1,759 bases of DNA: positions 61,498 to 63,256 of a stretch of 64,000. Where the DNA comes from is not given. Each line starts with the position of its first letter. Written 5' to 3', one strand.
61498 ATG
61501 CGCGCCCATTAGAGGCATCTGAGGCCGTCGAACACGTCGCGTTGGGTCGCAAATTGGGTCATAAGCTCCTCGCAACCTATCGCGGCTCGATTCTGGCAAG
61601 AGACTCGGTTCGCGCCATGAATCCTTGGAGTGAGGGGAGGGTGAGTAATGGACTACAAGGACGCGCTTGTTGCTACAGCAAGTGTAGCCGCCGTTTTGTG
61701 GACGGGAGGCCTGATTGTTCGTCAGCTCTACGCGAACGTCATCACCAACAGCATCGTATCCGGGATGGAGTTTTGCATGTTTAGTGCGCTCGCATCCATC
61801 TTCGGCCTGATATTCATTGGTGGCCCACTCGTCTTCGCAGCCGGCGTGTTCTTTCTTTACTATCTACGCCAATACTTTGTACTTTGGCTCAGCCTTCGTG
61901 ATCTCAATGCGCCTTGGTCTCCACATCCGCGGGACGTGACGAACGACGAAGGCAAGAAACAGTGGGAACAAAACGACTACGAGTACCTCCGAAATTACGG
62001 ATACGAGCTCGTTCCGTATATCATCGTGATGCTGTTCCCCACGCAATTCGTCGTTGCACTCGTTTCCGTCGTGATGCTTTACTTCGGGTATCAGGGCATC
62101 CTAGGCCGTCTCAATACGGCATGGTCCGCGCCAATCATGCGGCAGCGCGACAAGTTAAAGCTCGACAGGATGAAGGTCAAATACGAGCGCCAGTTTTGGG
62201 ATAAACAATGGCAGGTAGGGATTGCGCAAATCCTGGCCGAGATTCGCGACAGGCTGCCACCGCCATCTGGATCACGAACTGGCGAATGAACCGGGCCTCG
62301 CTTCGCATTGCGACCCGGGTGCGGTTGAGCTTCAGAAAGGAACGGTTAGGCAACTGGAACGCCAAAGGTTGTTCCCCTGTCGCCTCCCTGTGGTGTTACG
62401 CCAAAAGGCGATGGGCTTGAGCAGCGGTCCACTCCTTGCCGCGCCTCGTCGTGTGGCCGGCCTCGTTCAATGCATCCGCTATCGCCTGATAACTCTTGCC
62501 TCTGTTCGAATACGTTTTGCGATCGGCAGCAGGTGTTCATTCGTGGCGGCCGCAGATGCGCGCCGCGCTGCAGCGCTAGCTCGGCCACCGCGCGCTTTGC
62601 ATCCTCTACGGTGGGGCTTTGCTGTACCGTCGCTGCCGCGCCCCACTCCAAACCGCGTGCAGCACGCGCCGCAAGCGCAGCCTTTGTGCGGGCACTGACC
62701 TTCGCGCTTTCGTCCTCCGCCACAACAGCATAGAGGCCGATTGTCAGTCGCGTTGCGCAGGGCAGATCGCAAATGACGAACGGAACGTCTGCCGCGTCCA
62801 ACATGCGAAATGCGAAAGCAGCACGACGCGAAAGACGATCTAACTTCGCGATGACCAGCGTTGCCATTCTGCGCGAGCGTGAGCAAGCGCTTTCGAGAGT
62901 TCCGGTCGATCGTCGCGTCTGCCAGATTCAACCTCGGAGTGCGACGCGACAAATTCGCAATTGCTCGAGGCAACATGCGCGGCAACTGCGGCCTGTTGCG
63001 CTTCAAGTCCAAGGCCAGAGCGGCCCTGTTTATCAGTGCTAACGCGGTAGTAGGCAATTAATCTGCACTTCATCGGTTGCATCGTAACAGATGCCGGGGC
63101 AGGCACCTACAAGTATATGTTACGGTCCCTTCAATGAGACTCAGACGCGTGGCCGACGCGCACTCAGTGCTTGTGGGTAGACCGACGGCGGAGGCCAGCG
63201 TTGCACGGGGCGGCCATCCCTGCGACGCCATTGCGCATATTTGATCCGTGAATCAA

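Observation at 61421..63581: Lower-GC remnant of an integrated element: tRNA-like 3' fragment, membrane protein gene and a serine recombinase decayed across three frames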

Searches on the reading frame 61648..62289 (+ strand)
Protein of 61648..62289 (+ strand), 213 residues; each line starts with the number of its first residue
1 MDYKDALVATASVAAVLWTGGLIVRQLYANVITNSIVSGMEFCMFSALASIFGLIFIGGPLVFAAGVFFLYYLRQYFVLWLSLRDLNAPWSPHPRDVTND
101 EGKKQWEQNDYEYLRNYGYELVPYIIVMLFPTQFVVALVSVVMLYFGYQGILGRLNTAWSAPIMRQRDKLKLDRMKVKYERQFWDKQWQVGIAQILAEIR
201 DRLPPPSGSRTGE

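Call 6: search_protein_families(library=pfam, proteins=[window:61648-62289:+], max_evalue=1)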
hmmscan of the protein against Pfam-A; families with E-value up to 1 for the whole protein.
window:61648-62289:+ (213 aa): 1 family
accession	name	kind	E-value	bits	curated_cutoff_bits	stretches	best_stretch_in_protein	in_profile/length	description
PF00223.24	PsaA_PsaB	-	0.6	8.7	23.3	1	35-77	614-655/711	Photosystem I psaA/psaB protein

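Call 7: find_encoding_contigs(protein=window:61648-62289:+, flank=10000, max_places=10)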
Protein window:61648-62289:+ (213 aa): no gene with exactly this product is on record in the collection.

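Call 19: search_protein_families(library=ncbifam, proteins=[window:61648-62289:+], max_evalue=1)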
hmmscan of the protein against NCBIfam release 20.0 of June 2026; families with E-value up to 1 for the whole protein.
window:61648-62289:+ (213 aa): 0 families

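Call 20: search_protein_families(library=phrogs, proteins=[window:61648-62289:+], max_evalue=1)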
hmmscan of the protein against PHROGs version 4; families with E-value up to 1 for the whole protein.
window:61648-62289:+ (213 aa): 2 families
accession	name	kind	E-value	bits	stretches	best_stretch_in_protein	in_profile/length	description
phrog_16261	-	head and packaging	0.035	15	1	16-77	84-147/150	virion structural protein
phrog_32388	-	moron, auxiliary metabolic gene and host takeover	0.26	10.4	1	41-77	679-713/776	photosystem I psaA/psaB protein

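Call 29: find_homologous_proteins(query=window:61648-62286:+, max_evalue=0.01)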
Query window:61648-62286:+ (213 aa): 5 proteins with E <= 0.01 among 808 candidates.
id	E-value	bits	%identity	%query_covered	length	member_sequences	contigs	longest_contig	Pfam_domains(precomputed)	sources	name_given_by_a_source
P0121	1.9e-140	483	100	100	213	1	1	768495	-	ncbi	-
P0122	5.1e-94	332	69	95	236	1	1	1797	-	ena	-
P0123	8.0e-54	200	50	96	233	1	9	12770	-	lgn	-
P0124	1.7e-14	72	39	73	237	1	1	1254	-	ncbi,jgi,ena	jgi:hypothetical protein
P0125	9.2e-13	66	38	72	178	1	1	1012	-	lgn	-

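Call 31: find_encoding_contigs(protein=P0123, flank=10000, max_places=6)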
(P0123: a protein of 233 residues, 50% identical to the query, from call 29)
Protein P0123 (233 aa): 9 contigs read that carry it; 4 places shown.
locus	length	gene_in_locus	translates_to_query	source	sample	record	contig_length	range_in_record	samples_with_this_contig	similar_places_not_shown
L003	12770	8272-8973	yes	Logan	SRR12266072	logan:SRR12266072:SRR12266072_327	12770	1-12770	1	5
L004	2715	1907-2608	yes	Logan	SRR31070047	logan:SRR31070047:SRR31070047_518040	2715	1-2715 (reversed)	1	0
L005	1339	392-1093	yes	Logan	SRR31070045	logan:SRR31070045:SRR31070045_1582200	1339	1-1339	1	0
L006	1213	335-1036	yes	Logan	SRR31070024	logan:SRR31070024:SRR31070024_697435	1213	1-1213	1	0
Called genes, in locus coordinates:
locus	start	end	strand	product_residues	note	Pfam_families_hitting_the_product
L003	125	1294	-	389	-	PF00589:Phage_integrase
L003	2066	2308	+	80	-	-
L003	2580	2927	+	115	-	-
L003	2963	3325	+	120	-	-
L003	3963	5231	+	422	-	-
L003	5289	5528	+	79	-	-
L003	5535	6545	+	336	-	PF01555:N6_N4_Mtase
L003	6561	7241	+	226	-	PF09195:Endonuc-BglII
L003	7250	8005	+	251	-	-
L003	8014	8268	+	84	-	-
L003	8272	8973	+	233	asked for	-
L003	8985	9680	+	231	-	-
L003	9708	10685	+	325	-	-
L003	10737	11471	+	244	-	PF00239:Resolvase, PF07508:Recombinase (weak)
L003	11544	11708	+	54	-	-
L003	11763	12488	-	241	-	-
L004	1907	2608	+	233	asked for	-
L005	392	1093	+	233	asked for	-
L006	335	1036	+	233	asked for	-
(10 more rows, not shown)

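Call 32: find_encoding_contigs(protein=P0122, flank=10000, max_places=3)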
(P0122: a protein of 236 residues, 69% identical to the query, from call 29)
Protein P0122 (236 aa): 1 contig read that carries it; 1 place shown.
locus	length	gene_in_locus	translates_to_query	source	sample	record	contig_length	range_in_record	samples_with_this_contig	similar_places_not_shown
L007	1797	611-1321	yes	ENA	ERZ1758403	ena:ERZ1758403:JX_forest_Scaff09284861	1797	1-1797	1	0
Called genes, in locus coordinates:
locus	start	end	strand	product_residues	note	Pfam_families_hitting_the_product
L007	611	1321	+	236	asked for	-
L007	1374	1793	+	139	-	PF22091:DUF6941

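Call 50: search_protein_families(library=padloc, proteins=[window:61648-62286:+], max_evalue=1)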
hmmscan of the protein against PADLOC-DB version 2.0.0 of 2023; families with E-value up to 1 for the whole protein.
window:61648-62286:+ (213 aa): 0 families

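Call 73: predict_structure(alignment_id=A4)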
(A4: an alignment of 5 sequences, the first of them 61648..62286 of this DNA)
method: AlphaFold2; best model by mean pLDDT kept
length: 213 residues; sequences in the alignment: 5
mean_pLDDT: 77.2   pTM: 0.61
mean pLDDT of the five models: 77.2, 73.8, 72.2, 71.8, 70.3
residues with pLDDT >= 90: 17; 70-90: 144; 50-70: 46; < 50: 6
segments of 3 or more residues with pLDDT < 50: 208-213
pLDDT, mean of each block of 10 residues (from residue 1): 81 89 77 75 88 86 88 85 69 63 75 82 90 88 88 70 62 71 75 73 55 41
secondary structure, 60 per line:
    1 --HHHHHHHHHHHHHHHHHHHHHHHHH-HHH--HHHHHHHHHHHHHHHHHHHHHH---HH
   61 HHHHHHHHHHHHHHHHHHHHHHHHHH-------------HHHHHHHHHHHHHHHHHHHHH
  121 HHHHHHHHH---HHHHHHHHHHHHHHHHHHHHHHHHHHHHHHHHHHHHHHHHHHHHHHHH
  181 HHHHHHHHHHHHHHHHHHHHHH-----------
elements in order: H3-27 H34-55 H59-86 H100-129 H133-202

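Call 78: fold_search(model_id=the predicted structure, library=pdb)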
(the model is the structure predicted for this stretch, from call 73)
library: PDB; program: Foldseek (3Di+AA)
matches with E <= 10: 798; with E <= 0.001: 0
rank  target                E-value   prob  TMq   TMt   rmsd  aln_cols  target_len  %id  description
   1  8f6h_B                3.4e-02  0.91  0.30  0.24  21.8       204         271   13  Cryo-EM structure of a Zinc-loaded asymmetrical TMD D70A mutant of the YiiP-Fab complex (released 2023-02-08)
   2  2z0o                  1.7e-01  0.51  0.24  0.16  25.9       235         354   12  Crystal structure of APPL1-BAR-PH domain (released 2008-05-13)
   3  2z0n                  1.8e-01  0.41  0.25  0.24  28.0       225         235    9  Crystal structure of APPL1-BAR domain (released 2008-05-13)
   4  9ee8_A                2.2e-01  0.44  0.27  0.22  11.3       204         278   13  Cryo-EM structure of the adenosine A2A receptor intermediate bound to a miniGs heterotrimer (released 2025-04-09)
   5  8xma_B                2.2e-01  0.44  0.27  0.20  18.9       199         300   12  Cryo-EM structure of human ZnT1 WT, in the presence of zinc, determined in an outward-facing conformation (released 2024-10-30)
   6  5c5b_A                2.6e-01  0.28  0.20  0.13  29.6       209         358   11  Crystal Structure of Human APPL BAR-PH Heterodimer (released 2016-06-22)
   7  2q12                  2.9e-01  0.47  0.26  0.23  27.3       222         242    9  Crystal Structure of BAR domain of APPL1 (released 2007-08-14)
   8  2q13                  2.9e-01  0.41  0.23  0.15  27.4       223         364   11  Crystal structure of BAR-PH domain of APPL1 (released 2007-08-14)
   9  8j80_B                3.0e-01  0.47  0.30  0.23  19.3       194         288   12  Cryo-EM structure of hZnT7-Fab complex in zinc state 1, determined in heterogeneous conformations- one subunit in an i (released 2023-09-20)
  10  7ew1_A                3.2e-01  0.35  0.26  0.22  10.7       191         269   16  Cryo-EM structure of siponimod -bound Sphingosine-1-phosphate receptor 5 in complex with Gi protein (released 2021-09-29)
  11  5c5b_C                3.3e-01  0.30  0.22  0.14  29.5       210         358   10  Crystal Structure of Human APPL BAR-PH Heterodimer (released 2016-06-22)
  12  7y27_E                3.5e-01  0.21  0.25  0.21  11.8       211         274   12  Cryo-EM structure of the SST-14-bound SSTR2-miniGq-scFv16 complex (released 2022-10-19)
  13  1uru                  3.9e-01  0.44  0.28  0.28  27.4       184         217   14  Amphiphysin BAR domain from Drosophila (released 2003-12-04)
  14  2elb                  3.9e-01  0.25  0.21  0.14  24.0       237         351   10  Crystal Structure of the BAR-PH domain of human APPL1 (released 2007-05-29)
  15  5h3d_B                3.9e-01  0.23  0.20  0.13  29.5       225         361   12  Helical structure of membrane tubules decorated by ACAP1 (BARPH doamin) protein by cryo-electron microscopy and MD sim (released 2019-01-16)
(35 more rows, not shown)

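Call 80: find_related_loci(query=A4, collection=viral_contigs, flank=10000)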
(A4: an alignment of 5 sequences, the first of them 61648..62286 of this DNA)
Query A4 (213 aa) in viral_contigs; peptide patterns used: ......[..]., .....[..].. (x = any residue, [..] = any of these).
22 stretches matched a pattern, but none encodes a relative of the query by tblastn (E <= 1e-3).

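Call 93: search_protein_families(library=pfam, proteins=[P0141], max_evalue=0.01)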
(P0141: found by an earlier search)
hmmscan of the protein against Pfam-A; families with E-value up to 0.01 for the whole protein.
P0141 (152 aa): 0 families

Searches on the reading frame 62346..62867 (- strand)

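Call 6: search_protein_families(library=pfam, proteins=[window:62346-62867:-], max_evalue=1)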
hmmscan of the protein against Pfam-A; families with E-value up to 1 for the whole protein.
window:62346-62867:- (173 aa): 2 families
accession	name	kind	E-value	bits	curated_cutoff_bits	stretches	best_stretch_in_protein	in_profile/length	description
PF00239.26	Resolvase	-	2.4e-08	34.6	23.3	1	3-72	66-143/145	Resolvase, N terminal domain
PF13296.11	T6SS_Vgr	-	0.039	14.4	22.4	1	59-101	56-98/108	Putative type VI secretion system Rhs element Vgr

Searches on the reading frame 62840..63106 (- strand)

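Call 6: search_protein_families(library=pfam, proteins=[window:62840-63106:-], max_evalue=1)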
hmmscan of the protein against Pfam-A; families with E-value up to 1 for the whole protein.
window:62840-63106:- (88 aa): 2 families
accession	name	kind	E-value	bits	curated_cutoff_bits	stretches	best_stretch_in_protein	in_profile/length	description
PF00239.26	Resolvase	-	5.2e-10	40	23.3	1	17-79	2-61/145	Resolvase, N terminal domain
PF24211.1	DUF7432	-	0.11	13.2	27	1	47-83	50-86/120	Family of unknown function (DUF7432)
